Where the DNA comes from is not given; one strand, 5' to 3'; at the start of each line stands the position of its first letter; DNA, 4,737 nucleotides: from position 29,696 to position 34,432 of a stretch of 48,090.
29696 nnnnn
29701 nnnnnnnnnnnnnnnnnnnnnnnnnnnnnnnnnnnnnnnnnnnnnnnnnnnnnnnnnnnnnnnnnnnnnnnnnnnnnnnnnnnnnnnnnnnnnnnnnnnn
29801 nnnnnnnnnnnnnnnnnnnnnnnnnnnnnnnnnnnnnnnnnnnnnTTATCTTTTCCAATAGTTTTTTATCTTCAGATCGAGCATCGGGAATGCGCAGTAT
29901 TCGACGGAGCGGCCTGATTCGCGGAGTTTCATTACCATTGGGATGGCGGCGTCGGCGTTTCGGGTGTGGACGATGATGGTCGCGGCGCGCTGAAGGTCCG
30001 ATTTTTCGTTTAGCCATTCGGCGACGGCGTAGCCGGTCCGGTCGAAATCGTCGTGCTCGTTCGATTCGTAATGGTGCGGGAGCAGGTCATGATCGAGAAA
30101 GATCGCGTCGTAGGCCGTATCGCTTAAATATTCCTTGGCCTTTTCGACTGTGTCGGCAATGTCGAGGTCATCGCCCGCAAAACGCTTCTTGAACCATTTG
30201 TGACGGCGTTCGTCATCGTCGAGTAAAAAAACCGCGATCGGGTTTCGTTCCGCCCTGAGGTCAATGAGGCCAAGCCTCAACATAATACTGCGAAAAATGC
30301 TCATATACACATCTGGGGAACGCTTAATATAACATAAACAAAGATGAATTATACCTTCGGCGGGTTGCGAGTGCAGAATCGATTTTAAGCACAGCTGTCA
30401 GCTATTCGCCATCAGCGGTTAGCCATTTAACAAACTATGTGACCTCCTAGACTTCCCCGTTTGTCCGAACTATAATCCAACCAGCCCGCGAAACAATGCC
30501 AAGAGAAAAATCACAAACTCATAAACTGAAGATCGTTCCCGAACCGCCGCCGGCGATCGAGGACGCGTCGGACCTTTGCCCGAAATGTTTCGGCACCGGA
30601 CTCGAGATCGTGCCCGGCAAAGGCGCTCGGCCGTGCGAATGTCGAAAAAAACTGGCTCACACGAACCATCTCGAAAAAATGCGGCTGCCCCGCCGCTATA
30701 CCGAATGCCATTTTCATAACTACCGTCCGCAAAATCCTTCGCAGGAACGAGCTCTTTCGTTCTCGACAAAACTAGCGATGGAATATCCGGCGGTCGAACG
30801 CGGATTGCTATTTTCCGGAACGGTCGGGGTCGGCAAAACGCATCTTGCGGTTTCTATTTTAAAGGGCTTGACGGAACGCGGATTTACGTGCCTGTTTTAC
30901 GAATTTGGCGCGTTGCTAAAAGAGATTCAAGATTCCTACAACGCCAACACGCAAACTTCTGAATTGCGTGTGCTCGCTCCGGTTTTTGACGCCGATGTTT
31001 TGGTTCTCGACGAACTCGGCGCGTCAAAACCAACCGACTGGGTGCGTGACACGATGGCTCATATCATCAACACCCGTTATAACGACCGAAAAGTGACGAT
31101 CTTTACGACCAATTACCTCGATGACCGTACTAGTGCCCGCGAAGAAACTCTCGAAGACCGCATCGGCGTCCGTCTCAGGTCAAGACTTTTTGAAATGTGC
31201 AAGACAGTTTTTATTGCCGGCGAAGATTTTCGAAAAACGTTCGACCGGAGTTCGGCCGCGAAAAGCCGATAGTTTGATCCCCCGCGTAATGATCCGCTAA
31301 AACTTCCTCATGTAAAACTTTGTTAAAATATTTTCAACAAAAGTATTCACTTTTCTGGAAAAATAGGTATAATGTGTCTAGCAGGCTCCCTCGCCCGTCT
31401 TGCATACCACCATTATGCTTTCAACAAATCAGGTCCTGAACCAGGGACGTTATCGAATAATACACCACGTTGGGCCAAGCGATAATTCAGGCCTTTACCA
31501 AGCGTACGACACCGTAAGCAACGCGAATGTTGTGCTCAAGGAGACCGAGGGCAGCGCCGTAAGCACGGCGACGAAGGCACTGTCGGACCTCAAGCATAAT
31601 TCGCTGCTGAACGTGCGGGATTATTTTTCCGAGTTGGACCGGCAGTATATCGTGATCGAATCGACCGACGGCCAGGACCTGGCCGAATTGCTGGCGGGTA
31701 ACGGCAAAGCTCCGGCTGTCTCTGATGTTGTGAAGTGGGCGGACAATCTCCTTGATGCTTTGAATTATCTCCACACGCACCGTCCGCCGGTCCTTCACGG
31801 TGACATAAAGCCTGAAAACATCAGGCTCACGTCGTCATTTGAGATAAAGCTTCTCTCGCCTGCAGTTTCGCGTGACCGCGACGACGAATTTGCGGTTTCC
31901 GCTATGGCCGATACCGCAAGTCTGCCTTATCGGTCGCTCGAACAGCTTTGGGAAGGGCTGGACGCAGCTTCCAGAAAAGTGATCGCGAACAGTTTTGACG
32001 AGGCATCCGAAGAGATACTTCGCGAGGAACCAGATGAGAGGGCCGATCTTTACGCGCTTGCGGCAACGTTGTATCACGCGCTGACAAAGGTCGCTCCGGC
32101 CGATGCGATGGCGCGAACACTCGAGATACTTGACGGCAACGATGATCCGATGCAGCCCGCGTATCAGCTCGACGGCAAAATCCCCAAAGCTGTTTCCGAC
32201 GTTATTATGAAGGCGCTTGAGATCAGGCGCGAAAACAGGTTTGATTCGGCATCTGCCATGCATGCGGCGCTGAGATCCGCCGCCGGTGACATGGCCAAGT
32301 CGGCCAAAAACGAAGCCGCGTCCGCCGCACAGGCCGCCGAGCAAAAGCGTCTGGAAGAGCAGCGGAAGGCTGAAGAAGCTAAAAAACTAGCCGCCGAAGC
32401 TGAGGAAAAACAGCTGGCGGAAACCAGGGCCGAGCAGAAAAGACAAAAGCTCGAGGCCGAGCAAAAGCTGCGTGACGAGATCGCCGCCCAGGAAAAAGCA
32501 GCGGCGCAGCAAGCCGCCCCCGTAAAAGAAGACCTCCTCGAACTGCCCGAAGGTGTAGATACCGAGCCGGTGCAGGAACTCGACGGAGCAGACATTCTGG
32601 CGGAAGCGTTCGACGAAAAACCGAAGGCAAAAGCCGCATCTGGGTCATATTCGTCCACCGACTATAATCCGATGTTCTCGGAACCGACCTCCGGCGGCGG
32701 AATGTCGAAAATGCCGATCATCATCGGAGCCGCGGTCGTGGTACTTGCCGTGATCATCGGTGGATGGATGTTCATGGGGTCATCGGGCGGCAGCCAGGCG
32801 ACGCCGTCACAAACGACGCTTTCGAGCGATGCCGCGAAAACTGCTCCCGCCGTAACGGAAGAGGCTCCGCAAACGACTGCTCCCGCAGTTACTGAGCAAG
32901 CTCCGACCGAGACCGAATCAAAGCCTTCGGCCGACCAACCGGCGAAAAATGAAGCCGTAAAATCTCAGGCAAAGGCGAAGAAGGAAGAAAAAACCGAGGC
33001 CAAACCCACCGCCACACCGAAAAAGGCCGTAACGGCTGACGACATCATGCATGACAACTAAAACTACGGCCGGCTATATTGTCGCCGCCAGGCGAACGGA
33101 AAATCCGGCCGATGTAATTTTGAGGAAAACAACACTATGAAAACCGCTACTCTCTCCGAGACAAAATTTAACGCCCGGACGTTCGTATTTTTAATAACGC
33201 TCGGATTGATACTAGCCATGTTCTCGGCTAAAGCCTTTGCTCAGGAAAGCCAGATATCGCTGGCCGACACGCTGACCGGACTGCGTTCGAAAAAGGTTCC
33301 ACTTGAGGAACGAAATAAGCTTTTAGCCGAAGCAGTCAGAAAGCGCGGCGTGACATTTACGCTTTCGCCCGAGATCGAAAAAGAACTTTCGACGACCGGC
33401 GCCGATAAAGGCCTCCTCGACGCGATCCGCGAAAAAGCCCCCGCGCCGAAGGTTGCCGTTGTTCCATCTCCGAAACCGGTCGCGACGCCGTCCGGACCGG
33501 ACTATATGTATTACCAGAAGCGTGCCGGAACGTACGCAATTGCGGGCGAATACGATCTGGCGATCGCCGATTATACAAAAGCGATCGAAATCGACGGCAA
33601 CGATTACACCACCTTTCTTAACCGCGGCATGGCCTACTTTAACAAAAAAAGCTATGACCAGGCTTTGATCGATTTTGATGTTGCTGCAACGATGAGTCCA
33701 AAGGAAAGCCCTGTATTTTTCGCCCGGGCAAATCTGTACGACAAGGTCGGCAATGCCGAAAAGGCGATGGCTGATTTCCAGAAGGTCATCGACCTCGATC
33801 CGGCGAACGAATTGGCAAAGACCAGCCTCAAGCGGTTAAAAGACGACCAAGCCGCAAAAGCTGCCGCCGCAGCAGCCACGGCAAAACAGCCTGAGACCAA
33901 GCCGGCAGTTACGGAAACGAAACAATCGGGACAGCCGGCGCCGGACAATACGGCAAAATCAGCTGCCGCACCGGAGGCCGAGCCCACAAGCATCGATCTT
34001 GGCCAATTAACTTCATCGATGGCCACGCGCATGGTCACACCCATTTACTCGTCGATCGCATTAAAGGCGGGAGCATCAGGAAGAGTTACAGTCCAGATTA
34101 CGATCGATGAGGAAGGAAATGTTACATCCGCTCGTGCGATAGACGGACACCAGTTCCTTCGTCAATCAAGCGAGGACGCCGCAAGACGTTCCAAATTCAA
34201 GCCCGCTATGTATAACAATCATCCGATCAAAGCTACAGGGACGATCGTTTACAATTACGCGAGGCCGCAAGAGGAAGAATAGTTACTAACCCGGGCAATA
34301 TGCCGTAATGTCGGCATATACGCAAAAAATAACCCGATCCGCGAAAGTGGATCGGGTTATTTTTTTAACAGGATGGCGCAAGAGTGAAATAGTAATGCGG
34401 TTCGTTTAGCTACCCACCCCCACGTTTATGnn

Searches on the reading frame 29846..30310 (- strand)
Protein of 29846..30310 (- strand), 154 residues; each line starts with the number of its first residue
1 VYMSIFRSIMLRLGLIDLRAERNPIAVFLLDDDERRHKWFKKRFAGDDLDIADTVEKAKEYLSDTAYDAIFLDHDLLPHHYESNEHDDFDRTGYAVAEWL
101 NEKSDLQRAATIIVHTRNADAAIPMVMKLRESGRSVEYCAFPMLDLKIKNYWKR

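Call 58: search_protein_families(library=pfam, proteins=[window:29846-30310:-], max_evalue=0.00001)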
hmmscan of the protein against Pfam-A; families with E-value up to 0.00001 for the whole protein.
window:29846-30310:- (154 aa): 1 family
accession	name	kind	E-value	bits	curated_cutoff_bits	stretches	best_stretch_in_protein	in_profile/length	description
PF20274.4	cREC_REC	-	2.7e-14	54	27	1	32-130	6-87/88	Cyclic-phosphate processing Receiver domain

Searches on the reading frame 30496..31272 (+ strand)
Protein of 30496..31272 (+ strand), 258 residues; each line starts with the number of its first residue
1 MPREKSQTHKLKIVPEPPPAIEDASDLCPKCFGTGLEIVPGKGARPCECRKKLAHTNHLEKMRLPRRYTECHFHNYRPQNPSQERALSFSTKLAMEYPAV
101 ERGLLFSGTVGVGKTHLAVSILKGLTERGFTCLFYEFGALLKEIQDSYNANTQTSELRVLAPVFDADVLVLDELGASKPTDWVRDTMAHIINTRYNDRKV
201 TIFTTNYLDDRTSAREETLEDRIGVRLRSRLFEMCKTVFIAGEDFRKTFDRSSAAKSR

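Call 58: search_protein_families(library=pfam, proteins=[window:30496-31272:+], max_evalue=0.00001)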
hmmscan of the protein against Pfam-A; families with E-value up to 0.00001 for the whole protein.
window:30496-31272:+ (258 aa): 2 families
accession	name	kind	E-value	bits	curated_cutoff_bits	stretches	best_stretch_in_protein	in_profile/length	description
PF01695.23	IstB_IS21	-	4.2e-14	53.1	24.1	1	74-248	67-233/238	IstB-like ATP binding protein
PF00308.24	Bac_DnaA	-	6.9e-06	26.8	23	0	81-229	14-157/162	Bacterial DnaA ATPAse domain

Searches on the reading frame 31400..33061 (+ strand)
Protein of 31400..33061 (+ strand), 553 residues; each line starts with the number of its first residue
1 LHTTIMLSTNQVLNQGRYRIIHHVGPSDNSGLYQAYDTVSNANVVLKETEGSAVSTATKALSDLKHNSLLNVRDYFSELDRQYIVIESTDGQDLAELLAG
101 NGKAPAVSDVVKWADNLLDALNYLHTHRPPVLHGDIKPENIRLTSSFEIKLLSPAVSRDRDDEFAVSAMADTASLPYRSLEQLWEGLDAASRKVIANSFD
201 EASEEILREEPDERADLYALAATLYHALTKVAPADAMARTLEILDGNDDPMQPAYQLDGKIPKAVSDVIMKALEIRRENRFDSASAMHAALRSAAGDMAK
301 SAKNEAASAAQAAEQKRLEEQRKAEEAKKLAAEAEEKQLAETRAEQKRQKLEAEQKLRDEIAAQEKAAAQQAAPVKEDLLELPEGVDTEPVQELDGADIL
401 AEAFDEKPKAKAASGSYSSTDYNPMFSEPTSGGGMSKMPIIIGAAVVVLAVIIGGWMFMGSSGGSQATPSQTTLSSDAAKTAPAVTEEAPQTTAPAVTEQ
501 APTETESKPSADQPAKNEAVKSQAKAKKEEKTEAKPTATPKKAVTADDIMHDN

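Call 58: search_protein_families(library=pfam, proteins=[window:31400-33061:+], max_evalue=0.00001)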
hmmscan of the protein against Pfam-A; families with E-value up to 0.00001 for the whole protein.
window:31400-33061:+ (553 aa): 2 families
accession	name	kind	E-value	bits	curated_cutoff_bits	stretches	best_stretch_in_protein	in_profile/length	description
PF00069.31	Pkinase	-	2.4e-17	63.7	31.7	1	22-288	5-259/263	Protein kinase domain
PF07714.23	PK_Tyr_Ser-Thr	-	1.2e-09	38.3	23.1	1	50-183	44-176/258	Protein tyrosine and serine/threonine kinase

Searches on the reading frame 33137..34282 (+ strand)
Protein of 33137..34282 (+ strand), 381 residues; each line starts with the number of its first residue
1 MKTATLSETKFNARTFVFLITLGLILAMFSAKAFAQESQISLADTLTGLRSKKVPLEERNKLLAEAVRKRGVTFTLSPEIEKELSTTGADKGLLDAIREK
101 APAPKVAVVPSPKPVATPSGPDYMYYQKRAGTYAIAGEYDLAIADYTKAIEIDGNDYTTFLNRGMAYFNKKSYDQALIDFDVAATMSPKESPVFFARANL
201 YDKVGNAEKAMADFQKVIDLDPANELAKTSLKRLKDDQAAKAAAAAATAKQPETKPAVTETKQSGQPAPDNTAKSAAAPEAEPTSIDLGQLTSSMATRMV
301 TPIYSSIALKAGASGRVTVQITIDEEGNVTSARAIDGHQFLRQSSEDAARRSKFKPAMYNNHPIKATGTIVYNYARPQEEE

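Call 58: search_protein_families(library=pfam, proteins=[window:33137-34282:+], max_evalue=0.00001)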
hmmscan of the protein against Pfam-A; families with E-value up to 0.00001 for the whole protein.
window:33137-34282:+ (381 aa): 7 families
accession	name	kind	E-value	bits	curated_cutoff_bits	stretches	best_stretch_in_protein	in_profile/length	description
PF00515.34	TPR_1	-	4.1e-18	64.8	27.8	0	194-224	4-34/34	Tetratricopeptide repeat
PF07719.23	TPR_2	-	3e-15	55.5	27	0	193-224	3-34/34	Tetratricopeptide repeat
PF13181.12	TPR_8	-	8.5e-14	50.9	25.7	0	193-224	3-34/34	Tetratricopeptide repeat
PF03544.19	TonB_C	-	8.7e-14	52.2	24.6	1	302-373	3-78/79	Gram-negative bacterial TonB protein C-terminal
PF13414.12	TPR_11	-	3.4e-09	36.7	26.8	1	133-170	4-41/42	TPR repeat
PF13431.12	TPR_17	-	8e-09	35.5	24.4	0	146-177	2-33/34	Tetratricopeptide repeat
PF13371.12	TPR_9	-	6.1e-06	26.6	35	0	166-228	4-66/73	Tetratricopeptide repeat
